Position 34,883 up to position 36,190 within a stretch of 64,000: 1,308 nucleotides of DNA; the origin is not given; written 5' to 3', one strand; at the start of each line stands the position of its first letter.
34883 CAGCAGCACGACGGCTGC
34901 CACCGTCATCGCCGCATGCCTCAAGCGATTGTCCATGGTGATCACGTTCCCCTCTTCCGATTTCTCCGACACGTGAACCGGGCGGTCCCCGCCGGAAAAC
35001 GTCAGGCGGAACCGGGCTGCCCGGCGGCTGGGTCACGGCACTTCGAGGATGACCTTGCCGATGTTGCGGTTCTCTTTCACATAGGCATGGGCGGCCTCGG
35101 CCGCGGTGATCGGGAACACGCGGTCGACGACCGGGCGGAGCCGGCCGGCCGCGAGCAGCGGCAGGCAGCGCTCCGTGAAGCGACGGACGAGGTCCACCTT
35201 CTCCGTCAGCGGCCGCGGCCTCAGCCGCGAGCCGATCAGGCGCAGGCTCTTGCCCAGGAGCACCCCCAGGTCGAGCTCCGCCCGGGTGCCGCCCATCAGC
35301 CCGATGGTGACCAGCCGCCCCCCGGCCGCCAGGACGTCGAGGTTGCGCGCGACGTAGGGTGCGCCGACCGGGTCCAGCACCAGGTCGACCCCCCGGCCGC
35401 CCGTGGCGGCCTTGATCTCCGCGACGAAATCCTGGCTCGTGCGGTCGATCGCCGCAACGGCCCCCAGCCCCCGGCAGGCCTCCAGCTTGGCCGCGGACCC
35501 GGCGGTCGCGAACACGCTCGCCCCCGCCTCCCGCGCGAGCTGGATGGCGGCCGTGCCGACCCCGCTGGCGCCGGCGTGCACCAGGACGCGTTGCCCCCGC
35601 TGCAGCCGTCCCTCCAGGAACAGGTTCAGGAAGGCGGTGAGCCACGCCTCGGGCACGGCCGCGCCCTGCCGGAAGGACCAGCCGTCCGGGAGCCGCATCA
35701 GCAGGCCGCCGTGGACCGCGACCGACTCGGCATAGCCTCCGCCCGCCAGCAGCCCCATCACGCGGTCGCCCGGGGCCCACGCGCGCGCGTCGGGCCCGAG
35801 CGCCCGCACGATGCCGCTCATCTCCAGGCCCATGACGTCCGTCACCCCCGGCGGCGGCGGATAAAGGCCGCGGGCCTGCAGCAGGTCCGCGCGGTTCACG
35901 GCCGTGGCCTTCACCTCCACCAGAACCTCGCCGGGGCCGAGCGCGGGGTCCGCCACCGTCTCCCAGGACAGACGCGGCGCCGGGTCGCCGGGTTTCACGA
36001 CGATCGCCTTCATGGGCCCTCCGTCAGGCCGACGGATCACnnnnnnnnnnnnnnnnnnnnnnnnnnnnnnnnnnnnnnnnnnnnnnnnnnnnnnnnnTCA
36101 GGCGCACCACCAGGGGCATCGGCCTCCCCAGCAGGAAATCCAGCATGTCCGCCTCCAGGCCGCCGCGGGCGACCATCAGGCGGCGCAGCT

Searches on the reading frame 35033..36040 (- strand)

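Call 58: search_protein_families(library=pfam, proteins=[window:35033-36040:-], max_evalue=1e-8)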
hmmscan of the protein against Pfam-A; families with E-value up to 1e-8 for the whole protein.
window:35033-36040:- (335 aa): 3 families
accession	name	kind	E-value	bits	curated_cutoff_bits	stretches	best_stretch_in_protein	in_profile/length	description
PF00107.32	ADH_zinc_N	-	4.9e-28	98.1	31.8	1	160-275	1-116/129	Zinc-binding dehydrogenase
PF13602.12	ADH_zinc_N_2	-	2.2e-25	90.6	27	1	192-332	1-134/134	Zinc-binding dehydrogenase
PF08240.17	ADH_N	-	9e-16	58.5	23.5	1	35-119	1-104/104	Alcohol dehydrogenase GroES-like domain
